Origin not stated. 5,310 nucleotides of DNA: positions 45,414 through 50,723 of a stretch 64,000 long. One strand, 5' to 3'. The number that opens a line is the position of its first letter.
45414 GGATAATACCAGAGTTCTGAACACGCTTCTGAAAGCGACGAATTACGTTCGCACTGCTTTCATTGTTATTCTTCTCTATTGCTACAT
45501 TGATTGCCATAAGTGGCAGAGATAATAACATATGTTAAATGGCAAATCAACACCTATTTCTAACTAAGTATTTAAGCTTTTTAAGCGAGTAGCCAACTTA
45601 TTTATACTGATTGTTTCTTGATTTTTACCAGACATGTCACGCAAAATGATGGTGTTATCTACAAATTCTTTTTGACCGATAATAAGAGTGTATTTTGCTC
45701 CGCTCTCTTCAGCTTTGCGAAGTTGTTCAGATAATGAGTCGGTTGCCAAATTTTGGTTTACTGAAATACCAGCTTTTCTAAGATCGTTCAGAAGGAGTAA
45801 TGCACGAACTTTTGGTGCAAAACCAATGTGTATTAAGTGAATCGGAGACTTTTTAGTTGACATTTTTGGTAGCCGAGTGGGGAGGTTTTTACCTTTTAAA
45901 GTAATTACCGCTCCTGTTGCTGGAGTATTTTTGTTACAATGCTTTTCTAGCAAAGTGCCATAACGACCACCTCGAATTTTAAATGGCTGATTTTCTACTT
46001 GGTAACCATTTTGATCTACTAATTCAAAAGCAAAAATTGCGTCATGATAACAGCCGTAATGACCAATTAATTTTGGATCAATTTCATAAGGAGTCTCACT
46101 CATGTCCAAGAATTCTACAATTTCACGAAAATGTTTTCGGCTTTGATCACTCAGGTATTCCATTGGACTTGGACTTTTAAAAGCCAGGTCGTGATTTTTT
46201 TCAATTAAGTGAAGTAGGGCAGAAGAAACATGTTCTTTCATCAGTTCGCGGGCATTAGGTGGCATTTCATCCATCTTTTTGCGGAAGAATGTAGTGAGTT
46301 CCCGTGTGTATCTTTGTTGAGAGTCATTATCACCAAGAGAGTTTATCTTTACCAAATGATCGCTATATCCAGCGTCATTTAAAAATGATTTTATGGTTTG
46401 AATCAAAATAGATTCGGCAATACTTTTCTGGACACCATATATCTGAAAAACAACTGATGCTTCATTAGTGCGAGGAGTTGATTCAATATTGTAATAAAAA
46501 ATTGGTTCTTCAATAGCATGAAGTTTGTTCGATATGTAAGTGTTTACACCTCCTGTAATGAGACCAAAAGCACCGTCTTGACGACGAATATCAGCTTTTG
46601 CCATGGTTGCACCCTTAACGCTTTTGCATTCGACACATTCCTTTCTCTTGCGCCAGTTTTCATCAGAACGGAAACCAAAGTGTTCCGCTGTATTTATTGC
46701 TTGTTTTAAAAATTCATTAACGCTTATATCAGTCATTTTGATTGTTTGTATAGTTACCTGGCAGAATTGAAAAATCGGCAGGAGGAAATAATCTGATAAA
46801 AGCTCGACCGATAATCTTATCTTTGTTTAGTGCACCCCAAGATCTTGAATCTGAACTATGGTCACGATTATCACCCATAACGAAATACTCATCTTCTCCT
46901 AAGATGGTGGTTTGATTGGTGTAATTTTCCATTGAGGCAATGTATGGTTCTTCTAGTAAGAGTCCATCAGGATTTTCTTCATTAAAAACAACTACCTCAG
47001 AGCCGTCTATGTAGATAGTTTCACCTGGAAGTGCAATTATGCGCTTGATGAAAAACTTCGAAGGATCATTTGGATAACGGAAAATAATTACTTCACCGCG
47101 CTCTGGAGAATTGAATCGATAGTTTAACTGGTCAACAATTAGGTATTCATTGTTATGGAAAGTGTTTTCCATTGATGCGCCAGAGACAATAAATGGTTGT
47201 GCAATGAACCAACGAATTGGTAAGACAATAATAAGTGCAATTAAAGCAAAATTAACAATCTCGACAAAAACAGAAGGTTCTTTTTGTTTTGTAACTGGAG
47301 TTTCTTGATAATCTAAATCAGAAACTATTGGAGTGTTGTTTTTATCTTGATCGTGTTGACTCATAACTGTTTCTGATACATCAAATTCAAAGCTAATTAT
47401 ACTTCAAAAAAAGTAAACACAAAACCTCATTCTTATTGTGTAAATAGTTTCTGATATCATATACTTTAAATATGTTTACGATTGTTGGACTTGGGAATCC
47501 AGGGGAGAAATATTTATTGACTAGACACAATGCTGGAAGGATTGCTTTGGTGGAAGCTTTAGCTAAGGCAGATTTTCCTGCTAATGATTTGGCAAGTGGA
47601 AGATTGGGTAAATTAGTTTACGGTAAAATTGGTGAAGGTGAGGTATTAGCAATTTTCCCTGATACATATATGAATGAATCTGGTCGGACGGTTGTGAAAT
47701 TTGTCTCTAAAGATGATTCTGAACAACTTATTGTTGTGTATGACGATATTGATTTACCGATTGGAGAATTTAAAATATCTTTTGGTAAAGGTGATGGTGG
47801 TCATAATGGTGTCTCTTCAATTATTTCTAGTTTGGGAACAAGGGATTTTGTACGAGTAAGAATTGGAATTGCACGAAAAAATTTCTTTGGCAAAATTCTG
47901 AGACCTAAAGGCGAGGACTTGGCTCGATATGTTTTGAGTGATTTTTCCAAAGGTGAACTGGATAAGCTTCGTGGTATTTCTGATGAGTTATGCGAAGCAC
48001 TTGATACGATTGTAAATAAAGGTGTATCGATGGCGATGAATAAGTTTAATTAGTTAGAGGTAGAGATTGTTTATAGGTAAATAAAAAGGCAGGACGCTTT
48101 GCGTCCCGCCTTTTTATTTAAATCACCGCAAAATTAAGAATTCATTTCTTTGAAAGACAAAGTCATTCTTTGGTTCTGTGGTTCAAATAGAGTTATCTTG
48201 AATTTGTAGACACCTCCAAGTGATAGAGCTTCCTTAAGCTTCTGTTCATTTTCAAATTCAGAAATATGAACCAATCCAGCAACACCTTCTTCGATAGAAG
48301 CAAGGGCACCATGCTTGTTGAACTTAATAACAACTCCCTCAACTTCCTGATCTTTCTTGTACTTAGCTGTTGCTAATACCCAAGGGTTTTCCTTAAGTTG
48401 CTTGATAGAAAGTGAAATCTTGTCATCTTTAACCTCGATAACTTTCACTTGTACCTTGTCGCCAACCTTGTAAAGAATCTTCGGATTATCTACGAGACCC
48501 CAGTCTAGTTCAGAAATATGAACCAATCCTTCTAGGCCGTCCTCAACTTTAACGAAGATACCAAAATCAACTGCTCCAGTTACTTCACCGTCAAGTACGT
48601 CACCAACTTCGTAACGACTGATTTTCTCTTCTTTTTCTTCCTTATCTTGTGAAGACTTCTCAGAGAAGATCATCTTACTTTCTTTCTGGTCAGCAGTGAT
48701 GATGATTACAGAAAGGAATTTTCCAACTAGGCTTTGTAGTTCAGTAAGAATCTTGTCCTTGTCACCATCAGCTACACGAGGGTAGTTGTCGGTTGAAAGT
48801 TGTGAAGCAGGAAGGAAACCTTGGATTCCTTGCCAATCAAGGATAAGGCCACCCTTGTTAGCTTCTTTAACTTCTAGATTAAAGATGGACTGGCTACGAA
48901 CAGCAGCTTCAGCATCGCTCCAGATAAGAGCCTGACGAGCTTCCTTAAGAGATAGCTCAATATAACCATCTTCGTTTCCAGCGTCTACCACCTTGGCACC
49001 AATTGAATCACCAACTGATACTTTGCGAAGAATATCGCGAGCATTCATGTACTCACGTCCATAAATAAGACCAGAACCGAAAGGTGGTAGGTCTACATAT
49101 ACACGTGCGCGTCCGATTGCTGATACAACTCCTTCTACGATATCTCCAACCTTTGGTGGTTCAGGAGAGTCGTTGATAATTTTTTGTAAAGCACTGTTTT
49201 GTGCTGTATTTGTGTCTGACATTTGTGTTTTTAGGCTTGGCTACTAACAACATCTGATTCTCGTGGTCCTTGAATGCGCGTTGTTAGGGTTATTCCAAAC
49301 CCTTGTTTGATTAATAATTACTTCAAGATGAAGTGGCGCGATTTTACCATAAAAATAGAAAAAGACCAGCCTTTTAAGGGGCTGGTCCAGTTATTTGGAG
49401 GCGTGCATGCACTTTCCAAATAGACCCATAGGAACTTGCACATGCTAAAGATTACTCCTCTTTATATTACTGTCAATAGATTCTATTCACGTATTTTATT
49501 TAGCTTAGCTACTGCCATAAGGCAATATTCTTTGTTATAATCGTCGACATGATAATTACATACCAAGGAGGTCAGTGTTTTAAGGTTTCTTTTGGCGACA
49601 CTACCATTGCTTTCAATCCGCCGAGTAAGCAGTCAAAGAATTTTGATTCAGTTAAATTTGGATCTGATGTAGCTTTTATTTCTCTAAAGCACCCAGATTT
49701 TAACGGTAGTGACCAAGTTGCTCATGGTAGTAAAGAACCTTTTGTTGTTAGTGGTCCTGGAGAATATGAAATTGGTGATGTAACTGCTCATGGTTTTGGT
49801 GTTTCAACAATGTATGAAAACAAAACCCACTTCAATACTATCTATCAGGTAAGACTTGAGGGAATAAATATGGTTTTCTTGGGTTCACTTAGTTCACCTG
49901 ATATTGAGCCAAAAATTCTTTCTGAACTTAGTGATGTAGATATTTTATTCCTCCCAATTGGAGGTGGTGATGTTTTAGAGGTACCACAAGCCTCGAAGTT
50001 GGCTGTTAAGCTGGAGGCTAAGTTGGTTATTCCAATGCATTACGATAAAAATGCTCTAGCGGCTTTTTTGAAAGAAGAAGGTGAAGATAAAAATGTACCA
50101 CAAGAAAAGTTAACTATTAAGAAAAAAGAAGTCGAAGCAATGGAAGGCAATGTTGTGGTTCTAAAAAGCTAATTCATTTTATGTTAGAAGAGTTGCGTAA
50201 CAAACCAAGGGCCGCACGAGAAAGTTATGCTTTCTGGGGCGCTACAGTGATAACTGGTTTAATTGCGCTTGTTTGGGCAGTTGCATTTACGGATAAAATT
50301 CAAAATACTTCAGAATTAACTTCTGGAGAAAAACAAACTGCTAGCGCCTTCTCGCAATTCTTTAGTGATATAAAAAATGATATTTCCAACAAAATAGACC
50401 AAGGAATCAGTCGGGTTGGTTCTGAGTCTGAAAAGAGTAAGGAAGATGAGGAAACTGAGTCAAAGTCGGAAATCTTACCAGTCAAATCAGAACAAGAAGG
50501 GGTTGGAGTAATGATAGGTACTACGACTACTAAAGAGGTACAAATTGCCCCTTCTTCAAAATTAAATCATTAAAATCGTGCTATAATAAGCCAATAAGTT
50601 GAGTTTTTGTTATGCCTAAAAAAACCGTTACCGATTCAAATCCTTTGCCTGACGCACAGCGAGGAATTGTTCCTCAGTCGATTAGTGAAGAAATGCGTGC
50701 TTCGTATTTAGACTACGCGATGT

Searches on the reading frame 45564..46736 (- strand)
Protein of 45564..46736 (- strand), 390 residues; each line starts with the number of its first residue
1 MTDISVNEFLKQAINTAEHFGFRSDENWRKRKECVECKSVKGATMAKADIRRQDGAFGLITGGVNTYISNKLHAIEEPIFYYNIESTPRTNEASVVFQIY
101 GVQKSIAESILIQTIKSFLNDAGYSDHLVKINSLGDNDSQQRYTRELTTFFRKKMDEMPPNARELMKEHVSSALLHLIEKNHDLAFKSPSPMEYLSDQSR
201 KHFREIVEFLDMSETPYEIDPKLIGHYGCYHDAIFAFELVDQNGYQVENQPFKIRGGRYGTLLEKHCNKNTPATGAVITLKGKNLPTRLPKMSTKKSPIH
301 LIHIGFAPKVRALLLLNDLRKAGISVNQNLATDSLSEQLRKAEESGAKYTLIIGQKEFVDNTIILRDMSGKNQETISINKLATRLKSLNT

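Call 62: search_protein_families(library=pfam, proteins=[window:45564-46736:-], max_evalue=0.001)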
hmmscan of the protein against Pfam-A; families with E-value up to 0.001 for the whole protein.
window:45564-46736:- (390 aa): 1 family
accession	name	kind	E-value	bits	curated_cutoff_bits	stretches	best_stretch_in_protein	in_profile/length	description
PF03129.25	HGTP_anticodon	-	9.9e-13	48.5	21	1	315-387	21-93/94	Anticodon binding domain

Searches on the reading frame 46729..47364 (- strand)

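Call 62: search_protein_families(library=pfam, proteins=[window:46729-47364:-], max_evalue=0.001)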
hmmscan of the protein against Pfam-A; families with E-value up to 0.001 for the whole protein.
window:46729-47364:- (211 aa): 2 families
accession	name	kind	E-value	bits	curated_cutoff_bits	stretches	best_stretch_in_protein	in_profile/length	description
PF10502.14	Peptidase_S26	-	1.7e-43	148.9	22.9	1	35-192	3-167/168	Signal peptidase, peptidase S26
PF00717.28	Peptidase_S24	-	3.3e-05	24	23.3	1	60-118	40-90/116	Peptidase S24-like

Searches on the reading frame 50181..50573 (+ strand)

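Call 3: search_protein_families(library=pfam, proteins=[window:50181-50573:+], max_evalue=1)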
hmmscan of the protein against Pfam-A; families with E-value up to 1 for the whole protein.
window:50181-50573:+ (130 aa): 5 families
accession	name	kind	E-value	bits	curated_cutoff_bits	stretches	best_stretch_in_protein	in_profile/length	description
PF19940.4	DUF6402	-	0.022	14.4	26.4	1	26-94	58-126/278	Family of unknown function (DUF6402)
PF11139.14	SfLAP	-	0.068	13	35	1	7-47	23-63/213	Sap, sulfolipid-1-addressing protein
PF03572.23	Peptidase_S41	-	0.073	13.1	24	1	89-129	94-134/165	Peptidase family S41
PF12553.13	DUF3742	-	0.12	12.8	27.2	1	17-67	64-114/120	Protein of unknown function (DUF3742)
PF10104.14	Brr6_like_C_C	-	0.24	11.6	25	1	56-88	19-51/133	Di-sulfide bridge nucleocytoplasmic transport domain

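Call 4: search_protein_families(library=ncbifam, proteins=[window:50181-50573:+], max_evalue=1)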
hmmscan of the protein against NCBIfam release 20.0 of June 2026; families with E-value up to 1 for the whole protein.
window:50181-50573:+ (130 aa): 2 families
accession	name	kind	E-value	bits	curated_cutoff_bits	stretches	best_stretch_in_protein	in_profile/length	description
NF046006.1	MAG6450_fam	subfamily_domain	0.025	15.1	40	1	34-100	3-71/103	MAG6450 family protein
TIGR01209.1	TIGR01209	hypoth_equivalog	0.082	11.7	136.9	1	4-71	273-340/375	RNA ligase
